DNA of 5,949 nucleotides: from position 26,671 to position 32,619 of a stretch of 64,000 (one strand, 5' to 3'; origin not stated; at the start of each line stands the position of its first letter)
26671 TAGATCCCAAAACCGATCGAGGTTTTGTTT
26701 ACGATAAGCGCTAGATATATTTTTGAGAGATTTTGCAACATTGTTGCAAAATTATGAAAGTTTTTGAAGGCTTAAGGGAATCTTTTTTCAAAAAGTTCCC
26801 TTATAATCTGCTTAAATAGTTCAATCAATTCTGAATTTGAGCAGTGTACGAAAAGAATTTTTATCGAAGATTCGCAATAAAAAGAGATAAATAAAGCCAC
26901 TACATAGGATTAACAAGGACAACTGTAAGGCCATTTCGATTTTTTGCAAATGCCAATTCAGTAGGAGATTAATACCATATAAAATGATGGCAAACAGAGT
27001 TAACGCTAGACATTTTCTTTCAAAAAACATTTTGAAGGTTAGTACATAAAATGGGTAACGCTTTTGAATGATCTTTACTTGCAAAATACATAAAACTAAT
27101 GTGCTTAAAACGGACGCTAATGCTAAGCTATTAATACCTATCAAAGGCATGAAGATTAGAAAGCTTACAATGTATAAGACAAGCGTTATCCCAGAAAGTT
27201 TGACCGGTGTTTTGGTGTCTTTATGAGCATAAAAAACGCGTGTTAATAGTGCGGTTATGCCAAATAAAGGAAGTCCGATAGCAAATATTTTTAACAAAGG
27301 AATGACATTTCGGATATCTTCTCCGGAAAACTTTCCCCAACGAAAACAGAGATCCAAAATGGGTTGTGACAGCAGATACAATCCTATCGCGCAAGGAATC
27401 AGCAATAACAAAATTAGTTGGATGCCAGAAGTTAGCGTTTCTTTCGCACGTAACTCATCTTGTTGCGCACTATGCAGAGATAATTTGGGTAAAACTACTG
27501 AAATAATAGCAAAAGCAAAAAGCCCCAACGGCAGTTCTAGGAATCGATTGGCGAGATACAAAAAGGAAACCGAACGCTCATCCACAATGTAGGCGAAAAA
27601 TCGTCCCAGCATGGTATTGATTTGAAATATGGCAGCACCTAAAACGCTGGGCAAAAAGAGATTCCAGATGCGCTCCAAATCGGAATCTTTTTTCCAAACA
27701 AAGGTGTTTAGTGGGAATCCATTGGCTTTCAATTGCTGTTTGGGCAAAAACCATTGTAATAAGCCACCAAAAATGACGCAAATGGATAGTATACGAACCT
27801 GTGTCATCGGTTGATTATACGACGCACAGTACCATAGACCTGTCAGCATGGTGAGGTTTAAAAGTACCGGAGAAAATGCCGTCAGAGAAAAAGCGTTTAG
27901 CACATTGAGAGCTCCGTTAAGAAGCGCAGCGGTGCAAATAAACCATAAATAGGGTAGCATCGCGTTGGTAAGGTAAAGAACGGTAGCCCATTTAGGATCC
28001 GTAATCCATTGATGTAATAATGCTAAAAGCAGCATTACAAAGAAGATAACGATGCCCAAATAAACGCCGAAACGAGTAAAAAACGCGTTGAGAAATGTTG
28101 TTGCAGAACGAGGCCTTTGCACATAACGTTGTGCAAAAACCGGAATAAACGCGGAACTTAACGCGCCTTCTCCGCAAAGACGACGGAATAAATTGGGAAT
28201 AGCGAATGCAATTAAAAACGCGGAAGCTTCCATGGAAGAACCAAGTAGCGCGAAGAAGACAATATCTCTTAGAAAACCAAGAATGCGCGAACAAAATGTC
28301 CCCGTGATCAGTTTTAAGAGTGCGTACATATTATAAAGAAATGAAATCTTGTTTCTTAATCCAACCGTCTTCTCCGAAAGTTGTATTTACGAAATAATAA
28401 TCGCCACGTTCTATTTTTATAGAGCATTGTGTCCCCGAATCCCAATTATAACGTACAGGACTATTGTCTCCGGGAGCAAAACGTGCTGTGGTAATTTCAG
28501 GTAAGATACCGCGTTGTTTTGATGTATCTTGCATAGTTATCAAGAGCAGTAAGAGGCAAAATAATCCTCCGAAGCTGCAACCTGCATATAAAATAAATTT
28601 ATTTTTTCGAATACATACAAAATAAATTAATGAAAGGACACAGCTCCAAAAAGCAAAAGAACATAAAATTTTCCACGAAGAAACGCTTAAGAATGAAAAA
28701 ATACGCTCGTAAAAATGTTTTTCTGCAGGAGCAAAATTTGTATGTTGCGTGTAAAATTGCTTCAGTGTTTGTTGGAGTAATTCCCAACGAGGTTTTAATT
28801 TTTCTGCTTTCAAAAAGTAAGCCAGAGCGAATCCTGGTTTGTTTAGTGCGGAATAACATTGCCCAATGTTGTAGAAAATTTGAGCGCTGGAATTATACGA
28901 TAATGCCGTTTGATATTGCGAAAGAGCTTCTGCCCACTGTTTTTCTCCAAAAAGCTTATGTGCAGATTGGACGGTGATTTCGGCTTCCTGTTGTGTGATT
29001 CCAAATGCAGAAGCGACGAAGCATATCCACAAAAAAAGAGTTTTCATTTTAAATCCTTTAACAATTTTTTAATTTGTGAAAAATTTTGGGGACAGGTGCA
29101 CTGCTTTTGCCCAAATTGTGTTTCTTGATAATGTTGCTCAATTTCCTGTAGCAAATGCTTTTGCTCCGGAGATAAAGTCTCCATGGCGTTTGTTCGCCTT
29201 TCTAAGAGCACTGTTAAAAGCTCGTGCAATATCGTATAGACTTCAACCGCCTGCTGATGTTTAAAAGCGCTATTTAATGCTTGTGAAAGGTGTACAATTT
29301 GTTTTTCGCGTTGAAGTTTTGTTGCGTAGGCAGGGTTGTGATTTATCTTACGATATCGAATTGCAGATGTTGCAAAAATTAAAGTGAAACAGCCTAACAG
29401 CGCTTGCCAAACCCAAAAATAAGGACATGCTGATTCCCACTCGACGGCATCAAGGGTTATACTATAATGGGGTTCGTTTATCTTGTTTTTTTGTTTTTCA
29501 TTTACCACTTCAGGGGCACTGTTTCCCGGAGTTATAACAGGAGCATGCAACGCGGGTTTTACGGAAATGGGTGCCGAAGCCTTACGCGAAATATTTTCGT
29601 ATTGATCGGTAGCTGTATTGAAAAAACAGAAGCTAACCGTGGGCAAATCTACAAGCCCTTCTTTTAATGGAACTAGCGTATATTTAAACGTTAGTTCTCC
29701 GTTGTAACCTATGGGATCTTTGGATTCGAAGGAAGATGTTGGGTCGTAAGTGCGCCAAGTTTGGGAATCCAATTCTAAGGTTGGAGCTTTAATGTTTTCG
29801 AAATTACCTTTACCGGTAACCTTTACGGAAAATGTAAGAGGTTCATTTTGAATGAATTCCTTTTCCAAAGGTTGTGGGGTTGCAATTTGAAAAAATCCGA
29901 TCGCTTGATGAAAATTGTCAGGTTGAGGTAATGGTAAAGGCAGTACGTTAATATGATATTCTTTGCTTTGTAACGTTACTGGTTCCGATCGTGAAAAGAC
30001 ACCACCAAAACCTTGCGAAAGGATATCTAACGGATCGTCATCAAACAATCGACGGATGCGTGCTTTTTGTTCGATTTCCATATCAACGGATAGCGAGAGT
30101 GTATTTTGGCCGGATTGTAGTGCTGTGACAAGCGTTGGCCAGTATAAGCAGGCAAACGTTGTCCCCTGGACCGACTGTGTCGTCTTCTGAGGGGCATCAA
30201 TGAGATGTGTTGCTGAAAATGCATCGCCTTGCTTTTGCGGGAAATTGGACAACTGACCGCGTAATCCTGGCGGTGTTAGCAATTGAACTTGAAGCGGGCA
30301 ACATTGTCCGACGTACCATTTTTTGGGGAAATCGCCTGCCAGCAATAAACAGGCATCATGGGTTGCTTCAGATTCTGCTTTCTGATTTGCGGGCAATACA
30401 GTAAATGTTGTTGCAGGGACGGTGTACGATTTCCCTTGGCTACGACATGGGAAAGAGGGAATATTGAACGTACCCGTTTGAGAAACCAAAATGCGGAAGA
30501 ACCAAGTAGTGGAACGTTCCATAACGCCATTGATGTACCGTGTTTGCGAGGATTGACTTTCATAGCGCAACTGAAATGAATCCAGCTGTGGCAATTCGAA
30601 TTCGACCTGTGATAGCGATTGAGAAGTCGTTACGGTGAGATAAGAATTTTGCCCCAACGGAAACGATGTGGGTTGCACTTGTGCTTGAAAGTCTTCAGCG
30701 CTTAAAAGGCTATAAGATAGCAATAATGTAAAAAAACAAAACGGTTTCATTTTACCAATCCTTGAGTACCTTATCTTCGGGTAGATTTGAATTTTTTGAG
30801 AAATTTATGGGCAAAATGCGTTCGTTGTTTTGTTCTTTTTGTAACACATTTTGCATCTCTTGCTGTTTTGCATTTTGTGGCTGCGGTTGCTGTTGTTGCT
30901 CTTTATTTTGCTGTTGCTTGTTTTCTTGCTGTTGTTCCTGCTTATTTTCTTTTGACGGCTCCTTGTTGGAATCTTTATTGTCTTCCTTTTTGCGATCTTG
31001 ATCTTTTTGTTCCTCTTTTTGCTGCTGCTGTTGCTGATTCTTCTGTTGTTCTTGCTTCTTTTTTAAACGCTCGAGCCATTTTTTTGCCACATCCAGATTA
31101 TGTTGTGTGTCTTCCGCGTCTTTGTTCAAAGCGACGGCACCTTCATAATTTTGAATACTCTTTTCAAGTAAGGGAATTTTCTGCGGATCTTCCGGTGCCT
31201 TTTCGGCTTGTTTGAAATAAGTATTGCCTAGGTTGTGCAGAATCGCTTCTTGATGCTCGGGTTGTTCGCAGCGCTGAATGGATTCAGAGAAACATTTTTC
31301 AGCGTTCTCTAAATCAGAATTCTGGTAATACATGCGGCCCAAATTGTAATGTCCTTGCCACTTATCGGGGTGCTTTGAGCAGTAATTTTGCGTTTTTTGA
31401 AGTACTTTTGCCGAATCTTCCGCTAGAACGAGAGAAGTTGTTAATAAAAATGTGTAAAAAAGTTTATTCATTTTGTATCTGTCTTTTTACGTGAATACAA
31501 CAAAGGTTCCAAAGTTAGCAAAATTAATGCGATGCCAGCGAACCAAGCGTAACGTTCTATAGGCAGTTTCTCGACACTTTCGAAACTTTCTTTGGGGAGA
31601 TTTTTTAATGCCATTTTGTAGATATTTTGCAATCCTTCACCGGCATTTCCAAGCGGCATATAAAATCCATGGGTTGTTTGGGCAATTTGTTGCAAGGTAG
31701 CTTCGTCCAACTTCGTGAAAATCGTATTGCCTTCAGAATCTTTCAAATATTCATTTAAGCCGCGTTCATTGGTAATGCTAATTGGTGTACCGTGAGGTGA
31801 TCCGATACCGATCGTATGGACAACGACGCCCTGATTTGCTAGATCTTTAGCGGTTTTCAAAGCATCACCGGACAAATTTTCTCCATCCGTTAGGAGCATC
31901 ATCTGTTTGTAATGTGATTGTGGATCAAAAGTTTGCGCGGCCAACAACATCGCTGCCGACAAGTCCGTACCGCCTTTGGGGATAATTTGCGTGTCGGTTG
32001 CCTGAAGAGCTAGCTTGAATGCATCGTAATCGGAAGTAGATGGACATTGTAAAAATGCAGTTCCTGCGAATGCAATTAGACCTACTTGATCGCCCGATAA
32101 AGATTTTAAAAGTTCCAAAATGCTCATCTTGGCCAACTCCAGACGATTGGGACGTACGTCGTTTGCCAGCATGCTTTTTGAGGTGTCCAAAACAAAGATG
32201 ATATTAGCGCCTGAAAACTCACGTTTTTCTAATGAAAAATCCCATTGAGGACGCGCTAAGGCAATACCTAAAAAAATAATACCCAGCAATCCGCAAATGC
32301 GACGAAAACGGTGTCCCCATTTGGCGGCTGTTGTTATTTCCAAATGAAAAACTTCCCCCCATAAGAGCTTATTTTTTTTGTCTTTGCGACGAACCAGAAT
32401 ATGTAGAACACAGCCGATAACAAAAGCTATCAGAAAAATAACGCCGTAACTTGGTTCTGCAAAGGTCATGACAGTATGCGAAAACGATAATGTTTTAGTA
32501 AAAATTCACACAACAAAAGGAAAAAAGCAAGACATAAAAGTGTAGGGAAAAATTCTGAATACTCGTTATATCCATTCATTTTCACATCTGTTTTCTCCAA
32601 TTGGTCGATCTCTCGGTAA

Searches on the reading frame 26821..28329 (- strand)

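Call 11: search_protein_families(library=pfam, proteins=[window:26821-28329:-], max_evalue=0.001)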
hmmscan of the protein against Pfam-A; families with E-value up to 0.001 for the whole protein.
window:26821-28329:- (502 aa): 1 family
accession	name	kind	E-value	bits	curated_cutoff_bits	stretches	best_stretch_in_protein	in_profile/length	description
PF03023.19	MurJ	-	3.5e-92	309.8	27.4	1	27-459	3-440/451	Lipid II flippase MurJ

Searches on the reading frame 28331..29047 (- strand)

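Call 11: search_protein_families(library=pfam, proteins=[window:28331-29047:-], max_evalue=0.001)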
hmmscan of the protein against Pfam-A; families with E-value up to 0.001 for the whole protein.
window:28331-29047:- (238 aa): 3 families
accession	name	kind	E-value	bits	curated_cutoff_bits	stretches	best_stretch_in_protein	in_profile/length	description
PF00515.34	TPR_1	-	1.1e-07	31.8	27.8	1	55-86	1-32/34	Tetratricopeptide repeat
PF07719.23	TPR_2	-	4e-07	30.1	27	0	55-87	1-33/34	Tetratricopeptide repeat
PF13424.12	TPR_12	-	0.00018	22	30.1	1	36-84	24-74/77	Tetratricopeptide repeat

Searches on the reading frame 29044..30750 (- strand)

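Call 11: search_protein_families(library=pfam, proteins=[window:29044-30750:-], max_evalue=0.001)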
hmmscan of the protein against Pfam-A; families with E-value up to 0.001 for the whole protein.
window:29044-30750:- (568 aa): 1 family
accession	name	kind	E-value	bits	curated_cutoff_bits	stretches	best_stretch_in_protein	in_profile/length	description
PF13584.12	BatD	-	3.6e-17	63.2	24.1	2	23-118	1-92/92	BatD DUF11 like domain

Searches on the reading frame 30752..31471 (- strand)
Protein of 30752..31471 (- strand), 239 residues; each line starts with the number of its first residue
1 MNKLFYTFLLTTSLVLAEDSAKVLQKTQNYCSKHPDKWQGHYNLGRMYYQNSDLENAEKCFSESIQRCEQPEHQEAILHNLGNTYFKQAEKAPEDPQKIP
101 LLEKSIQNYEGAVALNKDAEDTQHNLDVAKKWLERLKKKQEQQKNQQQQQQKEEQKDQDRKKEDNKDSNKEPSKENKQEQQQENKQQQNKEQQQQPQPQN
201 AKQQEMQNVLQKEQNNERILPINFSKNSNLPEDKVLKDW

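Call 11: search_protein_families(library=pfam, proteins=[window:30752-31471:-], max_evalue=0.001)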
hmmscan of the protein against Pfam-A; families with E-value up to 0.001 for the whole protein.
window:30752-31471:- (239 aa): 6 families
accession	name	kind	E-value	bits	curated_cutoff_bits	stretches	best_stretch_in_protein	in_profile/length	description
PF00515.34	TPR_1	-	2.4e-08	33.9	27.8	1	39-69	2-32/34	Tetratricopeptide repeat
PF07719.23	TPR_2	-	5.1e-07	29.8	27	1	39-69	2-32/34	Tetratricopeptide repeat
PF13424.12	TPR_12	-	5.7e-07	30.1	30.1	1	42-89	7-59/77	Tetratricopeptide repeat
PF13374.12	TPR_10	-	1.7e-05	25.1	27.5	0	43-70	7-34/42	Tetratricopeptide repeat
PF13181.12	TPR_8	-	6.8e-05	23.2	25.7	0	41-68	4-31/34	Tetratricopeptide repeat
PF13414.12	TPR_11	-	8.1e-05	22.7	26.8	0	102-126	10-34/42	TPR repeat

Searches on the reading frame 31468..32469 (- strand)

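Call 11: search_protein_families(library=pfam, proteins=[window:31468-32469:-], max_evalue=0.001)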
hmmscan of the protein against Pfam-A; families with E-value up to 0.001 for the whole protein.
window:31468-32469:- (333 aa): 3 families
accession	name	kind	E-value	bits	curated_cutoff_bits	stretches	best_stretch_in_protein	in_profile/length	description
PF13519.12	VWA_2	-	2.4e-21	76.8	27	1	90-197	1-107/107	von Willebrand factor type A domain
PF00092.34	VWA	-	1e-17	65.3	23.8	1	89-264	1-173/174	von Willebrand factor type A domain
PF13768.12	VWA_3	-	3.3e-08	34.2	27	1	89-225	2-136/155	von Willebrand factor type A domain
